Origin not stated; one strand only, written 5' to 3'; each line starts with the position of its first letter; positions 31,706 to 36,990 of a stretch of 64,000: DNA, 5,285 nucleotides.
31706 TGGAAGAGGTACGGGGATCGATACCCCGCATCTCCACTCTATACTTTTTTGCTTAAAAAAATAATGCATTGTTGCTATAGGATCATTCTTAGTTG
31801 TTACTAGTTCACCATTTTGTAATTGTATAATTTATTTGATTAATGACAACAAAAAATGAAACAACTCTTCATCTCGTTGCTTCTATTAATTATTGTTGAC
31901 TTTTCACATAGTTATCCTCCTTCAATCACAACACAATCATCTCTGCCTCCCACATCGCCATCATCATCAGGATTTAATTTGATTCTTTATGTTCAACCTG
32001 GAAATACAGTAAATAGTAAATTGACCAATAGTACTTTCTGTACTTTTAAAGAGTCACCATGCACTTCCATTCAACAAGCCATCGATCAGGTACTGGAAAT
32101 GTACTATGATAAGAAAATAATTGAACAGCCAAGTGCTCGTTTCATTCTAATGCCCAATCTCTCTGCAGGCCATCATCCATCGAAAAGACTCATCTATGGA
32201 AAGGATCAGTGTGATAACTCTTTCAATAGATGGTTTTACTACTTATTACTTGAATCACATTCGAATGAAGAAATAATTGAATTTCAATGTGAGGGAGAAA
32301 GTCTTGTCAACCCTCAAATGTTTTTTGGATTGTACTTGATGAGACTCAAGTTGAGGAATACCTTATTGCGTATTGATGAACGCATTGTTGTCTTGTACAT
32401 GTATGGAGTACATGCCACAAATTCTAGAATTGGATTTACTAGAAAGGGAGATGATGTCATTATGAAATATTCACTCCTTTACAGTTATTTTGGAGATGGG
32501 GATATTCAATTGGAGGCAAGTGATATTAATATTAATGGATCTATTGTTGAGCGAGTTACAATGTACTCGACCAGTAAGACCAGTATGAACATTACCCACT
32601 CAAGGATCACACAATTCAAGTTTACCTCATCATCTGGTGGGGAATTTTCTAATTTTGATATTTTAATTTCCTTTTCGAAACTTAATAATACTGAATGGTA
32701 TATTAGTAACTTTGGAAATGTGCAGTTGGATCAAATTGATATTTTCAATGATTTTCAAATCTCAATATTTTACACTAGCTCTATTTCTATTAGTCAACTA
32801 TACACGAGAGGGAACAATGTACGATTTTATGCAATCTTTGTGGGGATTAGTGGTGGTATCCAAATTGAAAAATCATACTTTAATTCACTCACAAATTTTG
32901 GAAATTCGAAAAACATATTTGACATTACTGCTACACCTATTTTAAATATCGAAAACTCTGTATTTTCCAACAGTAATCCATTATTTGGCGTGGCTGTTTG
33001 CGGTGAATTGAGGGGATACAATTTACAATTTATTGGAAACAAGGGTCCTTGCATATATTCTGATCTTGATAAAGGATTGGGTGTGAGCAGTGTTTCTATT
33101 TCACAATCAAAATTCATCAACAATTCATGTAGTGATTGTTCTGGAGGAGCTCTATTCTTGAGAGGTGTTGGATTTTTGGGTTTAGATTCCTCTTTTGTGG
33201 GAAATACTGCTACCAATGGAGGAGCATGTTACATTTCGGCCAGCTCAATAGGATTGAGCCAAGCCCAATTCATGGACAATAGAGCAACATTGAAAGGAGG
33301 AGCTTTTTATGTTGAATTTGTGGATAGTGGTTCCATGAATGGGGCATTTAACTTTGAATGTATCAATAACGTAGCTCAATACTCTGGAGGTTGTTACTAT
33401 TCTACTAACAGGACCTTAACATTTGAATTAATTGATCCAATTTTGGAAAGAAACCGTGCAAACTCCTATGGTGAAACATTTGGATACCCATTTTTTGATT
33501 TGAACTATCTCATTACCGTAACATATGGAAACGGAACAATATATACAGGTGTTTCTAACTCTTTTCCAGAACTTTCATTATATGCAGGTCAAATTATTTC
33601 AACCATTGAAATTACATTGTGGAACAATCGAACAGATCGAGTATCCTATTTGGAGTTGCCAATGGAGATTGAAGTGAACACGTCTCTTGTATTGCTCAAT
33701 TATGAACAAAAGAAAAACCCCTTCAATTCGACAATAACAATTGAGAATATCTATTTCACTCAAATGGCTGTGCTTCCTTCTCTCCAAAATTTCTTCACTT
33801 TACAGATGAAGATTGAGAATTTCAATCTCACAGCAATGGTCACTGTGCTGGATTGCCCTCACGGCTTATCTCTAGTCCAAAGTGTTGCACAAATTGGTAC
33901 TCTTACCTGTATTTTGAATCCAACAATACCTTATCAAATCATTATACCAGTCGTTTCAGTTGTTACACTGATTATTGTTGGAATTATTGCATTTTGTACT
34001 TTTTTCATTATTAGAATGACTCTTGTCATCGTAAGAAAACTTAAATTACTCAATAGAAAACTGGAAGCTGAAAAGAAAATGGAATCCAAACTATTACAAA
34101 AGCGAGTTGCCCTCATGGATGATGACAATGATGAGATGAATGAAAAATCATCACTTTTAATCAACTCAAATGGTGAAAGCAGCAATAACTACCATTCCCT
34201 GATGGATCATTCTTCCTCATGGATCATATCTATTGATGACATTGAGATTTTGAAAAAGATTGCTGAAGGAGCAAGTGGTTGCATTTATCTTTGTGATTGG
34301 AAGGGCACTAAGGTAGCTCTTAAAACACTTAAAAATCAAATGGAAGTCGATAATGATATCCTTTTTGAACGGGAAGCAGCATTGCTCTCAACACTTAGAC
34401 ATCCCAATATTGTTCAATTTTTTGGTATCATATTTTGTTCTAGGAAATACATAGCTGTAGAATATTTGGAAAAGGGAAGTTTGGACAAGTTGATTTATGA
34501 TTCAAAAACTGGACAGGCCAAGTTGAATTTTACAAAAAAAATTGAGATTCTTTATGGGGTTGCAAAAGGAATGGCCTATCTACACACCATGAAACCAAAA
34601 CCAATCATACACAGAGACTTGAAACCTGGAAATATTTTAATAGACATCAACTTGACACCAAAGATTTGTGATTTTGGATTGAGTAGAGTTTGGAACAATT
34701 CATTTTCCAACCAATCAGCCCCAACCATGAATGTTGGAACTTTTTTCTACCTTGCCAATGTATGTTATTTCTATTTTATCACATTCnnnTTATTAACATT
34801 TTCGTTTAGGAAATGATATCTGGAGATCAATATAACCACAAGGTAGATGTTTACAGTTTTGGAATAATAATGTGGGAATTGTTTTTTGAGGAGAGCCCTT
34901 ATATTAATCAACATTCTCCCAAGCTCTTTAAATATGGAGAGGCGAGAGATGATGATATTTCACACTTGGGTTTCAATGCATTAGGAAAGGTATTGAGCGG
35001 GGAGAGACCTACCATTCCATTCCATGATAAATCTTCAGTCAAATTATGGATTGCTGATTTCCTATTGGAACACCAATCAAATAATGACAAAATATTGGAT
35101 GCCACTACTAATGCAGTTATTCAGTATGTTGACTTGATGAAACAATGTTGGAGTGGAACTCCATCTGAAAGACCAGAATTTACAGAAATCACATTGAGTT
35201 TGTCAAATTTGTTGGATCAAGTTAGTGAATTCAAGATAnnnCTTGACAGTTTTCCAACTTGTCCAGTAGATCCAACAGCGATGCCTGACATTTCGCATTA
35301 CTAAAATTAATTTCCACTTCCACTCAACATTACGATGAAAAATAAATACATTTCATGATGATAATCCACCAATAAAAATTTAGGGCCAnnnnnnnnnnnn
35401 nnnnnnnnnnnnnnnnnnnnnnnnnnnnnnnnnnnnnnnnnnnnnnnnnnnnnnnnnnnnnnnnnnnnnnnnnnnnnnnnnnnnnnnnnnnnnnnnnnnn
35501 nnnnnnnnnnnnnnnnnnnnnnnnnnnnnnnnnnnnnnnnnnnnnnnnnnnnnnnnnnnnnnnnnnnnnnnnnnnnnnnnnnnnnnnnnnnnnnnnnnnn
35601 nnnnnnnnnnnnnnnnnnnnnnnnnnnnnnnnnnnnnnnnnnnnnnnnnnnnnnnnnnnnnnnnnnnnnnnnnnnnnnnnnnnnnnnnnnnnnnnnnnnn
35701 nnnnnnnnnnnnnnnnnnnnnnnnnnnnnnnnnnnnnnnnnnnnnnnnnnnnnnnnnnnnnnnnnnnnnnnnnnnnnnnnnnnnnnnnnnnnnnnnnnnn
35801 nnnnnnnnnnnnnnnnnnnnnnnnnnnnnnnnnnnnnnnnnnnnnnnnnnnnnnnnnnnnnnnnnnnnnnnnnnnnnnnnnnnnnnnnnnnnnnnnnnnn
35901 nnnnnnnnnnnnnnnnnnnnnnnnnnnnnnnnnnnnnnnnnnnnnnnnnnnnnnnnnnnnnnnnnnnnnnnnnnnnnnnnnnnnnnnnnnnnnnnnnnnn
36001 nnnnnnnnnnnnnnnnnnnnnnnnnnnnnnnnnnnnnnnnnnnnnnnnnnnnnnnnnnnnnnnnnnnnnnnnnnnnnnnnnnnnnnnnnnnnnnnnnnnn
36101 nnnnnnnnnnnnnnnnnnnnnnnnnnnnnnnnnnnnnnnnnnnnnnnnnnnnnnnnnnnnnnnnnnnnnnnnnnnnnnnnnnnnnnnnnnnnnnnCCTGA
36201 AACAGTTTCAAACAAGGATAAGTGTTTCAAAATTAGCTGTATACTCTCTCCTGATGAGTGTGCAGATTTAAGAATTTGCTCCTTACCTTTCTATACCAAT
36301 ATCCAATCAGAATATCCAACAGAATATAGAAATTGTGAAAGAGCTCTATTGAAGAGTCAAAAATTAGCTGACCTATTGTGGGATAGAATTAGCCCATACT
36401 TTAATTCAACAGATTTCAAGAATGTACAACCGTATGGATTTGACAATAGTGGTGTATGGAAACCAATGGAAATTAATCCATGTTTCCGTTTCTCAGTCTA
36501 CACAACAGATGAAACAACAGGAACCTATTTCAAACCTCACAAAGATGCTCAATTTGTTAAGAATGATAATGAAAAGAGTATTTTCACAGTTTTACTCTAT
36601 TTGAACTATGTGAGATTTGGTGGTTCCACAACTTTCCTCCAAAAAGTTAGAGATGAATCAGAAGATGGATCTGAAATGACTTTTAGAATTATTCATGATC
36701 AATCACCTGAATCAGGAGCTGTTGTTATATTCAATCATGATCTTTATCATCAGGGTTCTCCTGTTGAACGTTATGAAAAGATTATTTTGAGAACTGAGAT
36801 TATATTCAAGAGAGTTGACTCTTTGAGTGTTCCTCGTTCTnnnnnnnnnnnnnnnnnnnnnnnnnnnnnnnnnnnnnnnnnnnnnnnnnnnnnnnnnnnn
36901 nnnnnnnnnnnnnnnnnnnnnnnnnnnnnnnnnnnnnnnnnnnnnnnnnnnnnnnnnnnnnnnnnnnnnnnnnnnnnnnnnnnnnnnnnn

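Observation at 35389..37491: P4H-like 2OG oxygenase fused to an F-box, reading without a stop into the next gene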

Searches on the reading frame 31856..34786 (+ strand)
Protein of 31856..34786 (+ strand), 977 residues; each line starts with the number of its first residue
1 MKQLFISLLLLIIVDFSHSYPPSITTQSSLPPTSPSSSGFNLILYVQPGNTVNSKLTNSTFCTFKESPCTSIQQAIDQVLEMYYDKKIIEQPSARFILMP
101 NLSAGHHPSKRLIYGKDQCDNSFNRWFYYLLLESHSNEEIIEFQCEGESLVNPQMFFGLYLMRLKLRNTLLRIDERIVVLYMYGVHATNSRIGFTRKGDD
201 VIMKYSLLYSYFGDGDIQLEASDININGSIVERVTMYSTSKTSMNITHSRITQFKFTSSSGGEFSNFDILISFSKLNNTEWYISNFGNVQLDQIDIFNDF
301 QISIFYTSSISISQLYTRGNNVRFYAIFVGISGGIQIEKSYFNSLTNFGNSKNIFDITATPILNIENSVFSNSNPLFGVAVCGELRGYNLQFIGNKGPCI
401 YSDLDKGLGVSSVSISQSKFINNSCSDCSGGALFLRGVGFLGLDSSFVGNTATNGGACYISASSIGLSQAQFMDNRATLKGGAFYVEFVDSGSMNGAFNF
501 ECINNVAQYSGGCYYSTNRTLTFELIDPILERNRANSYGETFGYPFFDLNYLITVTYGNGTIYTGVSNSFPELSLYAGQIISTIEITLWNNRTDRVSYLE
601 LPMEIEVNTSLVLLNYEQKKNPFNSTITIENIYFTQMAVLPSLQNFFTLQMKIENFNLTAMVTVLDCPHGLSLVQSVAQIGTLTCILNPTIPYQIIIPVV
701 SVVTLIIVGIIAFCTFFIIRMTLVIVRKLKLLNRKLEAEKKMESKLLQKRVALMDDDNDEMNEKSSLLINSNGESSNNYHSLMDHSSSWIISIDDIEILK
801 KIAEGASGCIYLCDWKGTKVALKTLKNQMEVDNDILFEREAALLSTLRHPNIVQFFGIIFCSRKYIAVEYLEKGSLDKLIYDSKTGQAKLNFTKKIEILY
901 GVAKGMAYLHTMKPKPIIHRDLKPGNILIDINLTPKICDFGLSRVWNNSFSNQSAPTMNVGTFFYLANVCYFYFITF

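Call 71: search_protein_families(library=pfam, proteins=[window:31856-34786:+], max_evalue=0.001)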
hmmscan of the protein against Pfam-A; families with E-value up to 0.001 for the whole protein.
window:31856-34786:+ (977 aa): 3 families
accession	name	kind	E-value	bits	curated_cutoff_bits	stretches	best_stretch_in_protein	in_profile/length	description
PF00069.31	Pkinase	-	5e-32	111.8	31.7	1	797-967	2-165/263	Protein kinase domain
PF07714.23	PK_Tyr_Ser-Thr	-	1.4e-31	110.2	23.1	1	796-949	1-155/258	Protein tyrosine and serine/threonine kinase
PF02415.23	Chlam_PMP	-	0.00011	22.6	20.6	0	444-460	1-18/19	Chlamydia polymorphic membrane protein (Chlamydia_PMP) repeat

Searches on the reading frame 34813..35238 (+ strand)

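Call 3: search_protein_families(library=pfam, proteins=[window:34813-35238:+], max_evalue=1)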
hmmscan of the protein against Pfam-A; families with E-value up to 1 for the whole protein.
window:34813-35238:+ (142 aa): 2 families
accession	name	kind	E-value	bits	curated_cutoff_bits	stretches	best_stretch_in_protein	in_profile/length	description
PF07714.23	PK_Tyr_Ser-Thr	-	7.8e-13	48.8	23.1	2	2-41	176-216/258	Protein tyrosine and serine/threonine kinase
PF00069.31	Pkinase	-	1.8e-07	31.2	31.7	1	2-126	169-257/263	Protein kinase domain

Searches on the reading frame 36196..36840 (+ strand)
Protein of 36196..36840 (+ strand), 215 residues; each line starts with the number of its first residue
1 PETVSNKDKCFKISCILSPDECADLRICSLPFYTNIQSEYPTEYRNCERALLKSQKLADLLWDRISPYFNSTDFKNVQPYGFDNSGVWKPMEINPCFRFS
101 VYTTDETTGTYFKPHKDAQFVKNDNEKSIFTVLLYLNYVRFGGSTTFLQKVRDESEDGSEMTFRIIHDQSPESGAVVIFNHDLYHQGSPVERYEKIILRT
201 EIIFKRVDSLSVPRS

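Call 21: search_solved_structures(query=window:36196-36840:+, max_evalue=10, show_alignments=2)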
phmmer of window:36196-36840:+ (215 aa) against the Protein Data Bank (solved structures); distinct sequences matched with E-value up to 10: 1.
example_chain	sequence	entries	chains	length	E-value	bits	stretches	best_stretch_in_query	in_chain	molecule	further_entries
1nex_A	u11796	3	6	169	0.55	12.8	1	116-177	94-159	Centromere DNA-binding protein complex CBF3 subunit D | Suppressor of kinetochore protein 1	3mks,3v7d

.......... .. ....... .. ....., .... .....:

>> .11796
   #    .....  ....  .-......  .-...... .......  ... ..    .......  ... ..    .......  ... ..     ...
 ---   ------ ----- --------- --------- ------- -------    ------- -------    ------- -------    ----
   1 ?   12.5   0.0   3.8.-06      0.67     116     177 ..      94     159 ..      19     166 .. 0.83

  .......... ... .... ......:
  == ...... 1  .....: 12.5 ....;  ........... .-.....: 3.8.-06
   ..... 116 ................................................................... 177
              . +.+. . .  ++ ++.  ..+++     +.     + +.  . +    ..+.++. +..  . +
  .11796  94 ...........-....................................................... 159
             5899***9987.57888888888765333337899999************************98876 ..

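Call 58: search_solved_structures(query=A6, max_evalue=1, show_alignments=2)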
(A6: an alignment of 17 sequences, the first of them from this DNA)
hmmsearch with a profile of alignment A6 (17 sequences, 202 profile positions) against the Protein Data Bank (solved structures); distinct sequences matched with E-value up to 1: 12.
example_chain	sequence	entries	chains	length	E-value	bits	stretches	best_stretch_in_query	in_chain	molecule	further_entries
3itq_A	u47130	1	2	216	1.5e-10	44.4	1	94-188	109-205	Prolyl 4-hydroxylase, alpha subunit domain protein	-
5hv0_A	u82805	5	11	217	1.5e-10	44.4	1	94-188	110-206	Prolyl 4-Hydroxylase | 2OG-Fe(II) oxygenase | Procollagen-Proline Dioxygenase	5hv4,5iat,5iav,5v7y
5iax_A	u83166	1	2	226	1.8e-10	44.1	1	92-188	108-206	Procollagen-Proline Dioxygenase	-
2jig_A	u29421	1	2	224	1.5e-08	37.8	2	90-170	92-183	PROLYL-4 HYDROXYLASE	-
3gze_A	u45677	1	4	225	1.5e-08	37.8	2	90-170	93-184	Predicted protein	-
2jij_A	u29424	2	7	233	1.7e-08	37.6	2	90-170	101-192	PROLYL-4 HYDROXYLASE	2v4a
5c5t_A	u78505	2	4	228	4.9e-05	26.4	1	98-189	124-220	Prolyl 4-hydroxylase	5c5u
6tp5_A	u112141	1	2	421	4.9e-05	26.4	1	93-169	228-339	Transmembrane prolyl 4-hydroxylase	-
8ag3_C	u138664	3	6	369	0.0093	18.9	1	90-152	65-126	Protein C10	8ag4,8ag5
8k0e_A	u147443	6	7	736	0.063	16.2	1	127-184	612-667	Prolyl 3-hydroxylase 1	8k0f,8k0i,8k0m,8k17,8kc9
4iw3_A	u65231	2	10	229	0.31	13.9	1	99-177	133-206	Putative uncharacterized protein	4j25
3dkq_A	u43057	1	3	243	0.63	13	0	100-185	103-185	PKHD-type hydroxylase Sbal_3634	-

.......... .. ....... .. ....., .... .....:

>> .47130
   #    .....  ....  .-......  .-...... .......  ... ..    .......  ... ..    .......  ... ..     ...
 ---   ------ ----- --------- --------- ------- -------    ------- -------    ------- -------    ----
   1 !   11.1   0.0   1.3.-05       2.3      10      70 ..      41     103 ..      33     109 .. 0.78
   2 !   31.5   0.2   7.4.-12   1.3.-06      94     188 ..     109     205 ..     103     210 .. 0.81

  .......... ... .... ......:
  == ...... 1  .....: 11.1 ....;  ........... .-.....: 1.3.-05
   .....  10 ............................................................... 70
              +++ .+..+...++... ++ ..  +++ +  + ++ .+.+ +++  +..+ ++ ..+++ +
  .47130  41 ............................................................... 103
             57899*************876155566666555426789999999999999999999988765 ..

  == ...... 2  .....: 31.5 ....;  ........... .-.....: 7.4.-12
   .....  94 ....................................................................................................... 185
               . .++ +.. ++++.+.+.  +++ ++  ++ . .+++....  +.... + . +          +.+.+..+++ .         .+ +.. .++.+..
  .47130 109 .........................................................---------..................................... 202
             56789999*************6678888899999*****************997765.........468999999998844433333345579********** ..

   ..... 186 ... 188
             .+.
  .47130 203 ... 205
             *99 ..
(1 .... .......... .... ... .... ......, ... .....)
